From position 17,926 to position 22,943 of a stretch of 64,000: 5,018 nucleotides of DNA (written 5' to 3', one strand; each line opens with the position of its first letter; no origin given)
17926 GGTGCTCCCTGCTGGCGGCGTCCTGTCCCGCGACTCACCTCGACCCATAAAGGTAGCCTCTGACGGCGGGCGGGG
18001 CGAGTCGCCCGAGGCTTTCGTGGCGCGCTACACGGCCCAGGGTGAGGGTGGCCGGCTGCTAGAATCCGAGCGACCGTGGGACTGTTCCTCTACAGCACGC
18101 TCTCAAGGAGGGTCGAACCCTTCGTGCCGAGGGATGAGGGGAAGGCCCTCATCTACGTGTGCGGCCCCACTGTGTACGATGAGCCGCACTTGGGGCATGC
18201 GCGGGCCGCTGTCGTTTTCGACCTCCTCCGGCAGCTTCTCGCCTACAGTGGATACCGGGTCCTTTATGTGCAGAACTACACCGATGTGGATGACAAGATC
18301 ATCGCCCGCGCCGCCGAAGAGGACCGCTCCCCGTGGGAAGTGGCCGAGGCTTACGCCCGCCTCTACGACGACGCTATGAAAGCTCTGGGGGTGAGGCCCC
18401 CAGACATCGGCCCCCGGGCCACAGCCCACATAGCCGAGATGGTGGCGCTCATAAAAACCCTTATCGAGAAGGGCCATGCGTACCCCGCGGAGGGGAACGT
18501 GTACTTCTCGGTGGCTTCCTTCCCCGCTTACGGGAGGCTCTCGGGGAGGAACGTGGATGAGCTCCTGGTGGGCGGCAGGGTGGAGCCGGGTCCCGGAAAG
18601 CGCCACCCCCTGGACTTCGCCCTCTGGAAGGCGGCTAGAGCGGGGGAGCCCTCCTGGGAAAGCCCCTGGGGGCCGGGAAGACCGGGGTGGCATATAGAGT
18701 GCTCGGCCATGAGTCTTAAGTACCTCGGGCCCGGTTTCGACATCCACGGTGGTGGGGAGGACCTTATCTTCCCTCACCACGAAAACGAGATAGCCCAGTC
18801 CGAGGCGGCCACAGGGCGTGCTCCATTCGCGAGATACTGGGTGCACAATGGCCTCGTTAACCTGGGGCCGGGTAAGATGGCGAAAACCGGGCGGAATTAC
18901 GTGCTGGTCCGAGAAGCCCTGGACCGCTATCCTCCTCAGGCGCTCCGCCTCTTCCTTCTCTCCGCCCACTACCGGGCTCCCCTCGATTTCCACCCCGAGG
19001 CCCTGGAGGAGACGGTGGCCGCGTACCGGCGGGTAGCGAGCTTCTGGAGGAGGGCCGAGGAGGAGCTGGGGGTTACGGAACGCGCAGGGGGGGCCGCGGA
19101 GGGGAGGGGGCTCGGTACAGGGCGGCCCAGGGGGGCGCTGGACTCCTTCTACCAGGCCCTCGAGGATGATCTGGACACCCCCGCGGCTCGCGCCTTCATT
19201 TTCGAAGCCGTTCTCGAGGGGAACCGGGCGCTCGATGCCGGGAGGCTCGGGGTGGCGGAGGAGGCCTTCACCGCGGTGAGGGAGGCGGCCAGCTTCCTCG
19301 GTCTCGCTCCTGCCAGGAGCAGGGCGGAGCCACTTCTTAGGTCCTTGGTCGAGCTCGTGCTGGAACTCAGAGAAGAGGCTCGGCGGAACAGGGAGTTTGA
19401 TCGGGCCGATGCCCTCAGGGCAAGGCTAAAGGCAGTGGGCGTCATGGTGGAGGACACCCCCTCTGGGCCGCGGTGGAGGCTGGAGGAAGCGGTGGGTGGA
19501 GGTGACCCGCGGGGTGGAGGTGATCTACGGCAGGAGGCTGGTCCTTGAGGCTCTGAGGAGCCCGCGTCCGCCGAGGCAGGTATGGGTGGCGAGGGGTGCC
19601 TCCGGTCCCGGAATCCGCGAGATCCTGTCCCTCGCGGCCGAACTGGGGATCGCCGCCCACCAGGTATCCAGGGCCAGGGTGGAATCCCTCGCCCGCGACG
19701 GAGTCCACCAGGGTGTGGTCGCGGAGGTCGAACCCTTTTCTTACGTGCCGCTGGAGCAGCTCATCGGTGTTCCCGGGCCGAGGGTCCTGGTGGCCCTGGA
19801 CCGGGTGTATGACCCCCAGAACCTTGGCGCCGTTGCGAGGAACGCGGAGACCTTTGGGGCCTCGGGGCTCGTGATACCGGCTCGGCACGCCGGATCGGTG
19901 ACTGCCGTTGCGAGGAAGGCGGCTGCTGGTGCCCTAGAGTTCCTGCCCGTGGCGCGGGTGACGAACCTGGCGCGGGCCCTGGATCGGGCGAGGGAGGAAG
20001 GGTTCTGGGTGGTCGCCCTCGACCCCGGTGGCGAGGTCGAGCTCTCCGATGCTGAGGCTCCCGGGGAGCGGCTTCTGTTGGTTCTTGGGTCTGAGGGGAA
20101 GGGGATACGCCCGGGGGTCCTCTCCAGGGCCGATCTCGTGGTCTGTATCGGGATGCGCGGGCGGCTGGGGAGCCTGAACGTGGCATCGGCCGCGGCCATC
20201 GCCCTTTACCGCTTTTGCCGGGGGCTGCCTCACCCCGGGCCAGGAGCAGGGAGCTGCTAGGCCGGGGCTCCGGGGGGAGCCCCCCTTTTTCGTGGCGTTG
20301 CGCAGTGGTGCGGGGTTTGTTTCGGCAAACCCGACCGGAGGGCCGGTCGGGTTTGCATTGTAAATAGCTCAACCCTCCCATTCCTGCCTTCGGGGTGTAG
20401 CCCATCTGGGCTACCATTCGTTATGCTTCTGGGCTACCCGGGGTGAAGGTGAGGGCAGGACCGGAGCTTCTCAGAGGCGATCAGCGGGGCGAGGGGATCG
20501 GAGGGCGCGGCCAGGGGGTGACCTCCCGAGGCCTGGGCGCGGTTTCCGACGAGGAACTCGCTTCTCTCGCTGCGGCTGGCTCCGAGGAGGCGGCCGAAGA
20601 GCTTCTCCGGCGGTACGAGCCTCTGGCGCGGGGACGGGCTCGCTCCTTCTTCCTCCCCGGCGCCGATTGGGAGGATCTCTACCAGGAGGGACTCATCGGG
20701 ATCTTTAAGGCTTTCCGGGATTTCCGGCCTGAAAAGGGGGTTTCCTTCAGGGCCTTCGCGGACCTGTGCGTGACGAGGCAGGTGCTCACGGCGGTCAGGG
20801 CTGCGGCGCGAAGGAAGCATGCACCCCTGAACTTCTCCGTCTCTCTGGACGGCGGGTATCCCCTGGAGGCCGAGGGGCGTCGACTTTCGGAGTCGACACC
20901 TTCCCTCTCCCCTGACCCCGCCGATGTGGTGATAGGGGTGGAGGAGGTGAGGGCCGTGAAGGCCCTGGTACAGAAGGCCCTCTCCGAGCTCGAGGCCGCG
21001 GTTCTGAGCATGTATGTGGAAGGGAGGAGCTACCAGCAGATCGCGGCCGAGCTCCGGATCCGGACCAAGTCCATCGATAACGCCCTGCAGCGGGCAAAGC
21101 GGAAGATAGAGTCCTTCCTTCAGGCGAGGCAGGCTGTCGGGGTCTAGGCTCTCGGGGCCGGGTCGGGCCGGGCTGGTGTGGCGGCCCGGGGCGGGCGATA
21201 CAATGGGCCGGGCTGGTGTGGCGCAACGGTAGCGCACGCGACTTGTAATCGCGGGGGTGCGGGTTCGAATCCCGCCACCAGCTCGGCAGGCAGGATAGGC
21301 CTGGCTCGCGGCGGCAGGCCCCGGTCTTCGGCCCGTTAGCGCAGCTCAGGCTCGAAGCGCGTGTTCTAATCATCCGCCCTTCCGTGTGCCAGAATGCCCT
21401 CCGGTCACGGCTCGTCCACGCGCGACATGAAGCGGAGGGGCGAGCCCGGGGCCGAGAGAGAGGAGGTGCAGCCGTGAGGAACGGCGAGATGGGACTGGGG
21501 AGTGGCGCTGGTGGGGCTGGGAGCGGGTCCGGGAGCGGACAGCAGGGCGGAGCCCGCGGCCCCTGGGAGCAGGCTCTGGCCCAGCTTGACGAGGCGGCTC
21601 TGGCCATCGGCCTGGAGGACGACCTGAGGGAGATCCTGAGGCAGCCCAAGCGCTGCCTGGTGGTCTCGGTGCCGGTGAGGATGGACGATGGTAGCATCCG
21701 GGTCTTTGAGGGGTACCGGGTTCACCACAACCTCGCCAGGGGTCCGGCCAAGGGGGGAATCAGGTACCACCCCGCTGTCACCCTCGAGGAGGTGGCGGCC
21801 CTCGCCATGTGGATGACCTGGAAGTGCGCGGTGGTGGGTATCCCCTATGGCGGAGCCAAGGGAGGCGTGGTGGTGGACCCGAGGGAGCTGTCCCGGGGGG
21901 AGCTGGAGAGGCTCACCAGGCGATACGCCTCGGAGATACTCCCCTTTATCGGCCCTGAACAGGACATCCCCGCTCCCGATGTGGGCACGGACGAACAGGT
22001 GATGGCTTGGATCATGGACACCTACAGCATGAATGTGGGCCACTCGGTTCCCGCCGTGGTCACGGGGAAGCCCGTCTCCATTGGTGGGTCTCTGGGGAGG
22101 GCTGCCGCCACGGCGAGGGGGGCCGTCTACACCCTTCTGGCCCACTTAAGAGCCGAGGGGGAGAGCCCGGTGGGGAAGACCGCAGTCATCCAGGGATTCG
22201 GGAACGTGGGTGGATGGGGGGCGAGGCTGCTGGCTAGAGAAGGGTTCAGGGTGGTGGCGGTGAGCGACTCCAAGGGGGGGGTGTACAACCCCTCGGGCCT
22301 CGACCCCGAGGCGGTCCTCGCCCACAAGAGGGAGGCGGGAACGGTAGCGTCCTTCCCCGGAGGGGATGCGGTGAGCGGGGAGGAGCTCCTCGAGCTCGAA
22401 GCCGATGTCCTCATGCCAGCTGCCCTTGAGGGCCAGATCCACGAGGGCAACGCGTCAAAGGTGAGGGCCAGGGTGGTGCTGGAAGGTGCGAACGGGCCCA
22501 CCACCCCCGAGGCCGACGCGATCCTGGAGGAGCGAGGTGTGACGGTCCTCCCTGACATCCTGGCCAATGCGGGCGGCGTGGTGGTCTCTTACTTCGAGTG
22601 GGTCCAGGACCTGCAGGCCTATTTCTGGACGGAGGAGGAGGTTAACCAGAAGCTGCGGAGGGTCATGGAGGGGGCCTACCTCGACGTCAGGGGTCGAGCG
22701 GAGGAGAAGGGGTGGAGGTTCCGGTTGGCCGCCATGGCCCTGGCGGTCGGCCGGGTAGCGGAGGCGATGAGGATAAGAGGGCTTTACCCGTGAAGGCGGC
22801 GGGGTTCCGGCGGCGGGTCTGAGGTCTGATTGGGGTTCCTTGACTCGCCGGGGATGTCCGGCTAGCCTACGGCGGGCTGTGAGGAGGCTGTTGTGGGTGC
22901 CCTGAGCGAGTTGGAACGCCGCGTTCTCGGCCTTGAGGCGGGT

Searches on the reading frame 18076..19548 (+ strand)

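Call 29: search_protein_families(library=pfam, proteins=[window:18076-19548:+], max_evalue=0.0001)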
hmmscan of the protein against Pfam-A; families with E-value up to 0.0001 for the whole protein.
window:18076-19548:+ (490 aa): 5 families
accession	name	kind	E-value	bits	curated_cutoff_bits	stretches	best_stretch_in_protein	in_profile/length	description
PF01406.26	tRNA-synt_1e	-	7.1e-121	403.7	27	1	16-313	2-299/301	tRNA synthetases class I (C) catalytic domain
PF09334.17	tRNA-synt_1g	-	5.3e-09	35.8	20.1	1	33-146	10-124/391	tRNA synthetases class I (M)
PF09190.17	DALR_2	-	2.5e-07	31.6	22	1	358-410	2-55/57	DALR domain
PF23493.1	CysS_C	-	3.9e-07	30.5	23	1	425-468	8-51/51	Cysteinyl-tRNA ligase anticodon binding domain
PF00133.28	tRNA-synt_1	-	7.1e-06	25.5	22.7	0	222-301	330-409/414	tRNA synthetases class I (I, L, M and V)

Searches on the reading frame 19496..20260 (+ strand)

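Call 30: search_protein_families(library=pfam, proteins=[window:19496-20260:+], max_evalue=0.0001)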
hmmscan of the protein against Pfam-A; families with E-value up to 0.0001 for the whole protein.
window:19496-20260:+ (254 aa): 2 families
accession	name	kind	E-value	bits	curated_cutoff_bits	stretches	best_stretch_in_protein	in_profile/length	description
PF00588.24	SpoU_methylase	-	1.3e-36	126.2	29.7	1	97-238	2-142/142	SpoU rRNA Methylase family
PF08032.17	SpoU_sub_bind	-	5.3e-21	75.2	22.8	1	9-83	1-75/76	RNA 2'-O ribose methyltransferase substrate binding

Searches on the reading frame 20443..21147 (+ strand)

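Call 30: search_protein_families(library=pfam, proteins=[window:20443-21147:+], max_evalue=0.0001)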
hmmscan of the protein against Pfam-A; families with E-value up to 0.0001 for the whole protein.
window:20443-21147:+ (234 aa): 3 families
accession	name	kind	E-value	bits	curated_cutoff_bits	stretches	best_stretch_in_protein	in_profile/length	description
PF04542.20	Sigma70_r2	-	4.2e-15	55.7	24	1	54-124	1-71/71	Sigma-70 region 2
PF08281.18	Sigma70_r4_2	-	3.1e-09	36.8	25.7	1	179-222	10-54/54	Sigma-70, region 4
PF00196.25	GerE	-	8.1e-06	25.8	23.5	1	179-223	2-46/57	Bacterial regulatory proteins, luxR family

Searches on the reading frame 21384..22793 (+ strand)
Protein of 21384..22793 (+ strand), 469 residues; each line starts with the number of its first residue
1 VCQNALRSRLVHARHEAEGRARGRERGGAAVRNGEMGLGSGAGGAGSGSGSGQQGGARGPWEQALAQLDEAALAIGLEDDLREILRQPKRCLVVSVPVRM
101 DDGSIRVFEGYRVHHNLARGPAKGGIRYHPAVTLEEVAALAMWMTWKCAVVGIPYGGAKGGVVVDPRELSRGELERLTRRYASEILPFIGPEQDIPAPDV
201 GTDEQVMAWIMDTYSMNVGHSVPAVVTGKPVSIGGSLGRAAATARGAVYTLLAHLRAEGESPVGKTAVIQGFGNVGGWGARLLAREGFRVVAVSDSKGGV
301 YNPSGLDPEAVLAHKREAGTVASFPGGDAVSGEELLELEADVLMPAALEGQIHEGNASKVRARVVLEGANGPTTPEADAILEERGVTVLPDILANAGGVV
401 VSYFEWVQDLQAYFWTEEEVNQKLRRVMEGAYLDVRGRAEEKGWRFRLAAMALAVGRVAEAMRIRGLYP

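Call 30: search_protein_families(library=pfam, proteins=[window:21384-22793:+], max_evalue=0.0001)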
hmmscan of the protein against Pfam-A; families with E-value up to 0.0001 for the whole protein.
window:21384-22793:+ (469 aa): 2 families
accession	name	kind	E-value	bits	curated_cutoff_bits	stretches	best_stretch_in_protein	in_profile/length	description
PF00208.27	ELFV_dehydrog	-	7.4e-78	262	23.4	1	234-466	1-241/241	Glutamate/Leucine/Phenylalanine/Valine dehydrogenase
PF02812.23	ELFV_dehydrog_N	-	2.4e-60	202.3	25.3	1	88-215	1-128/129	Glu/Leu/Phe/Val dehydrogenase, dimerisation domain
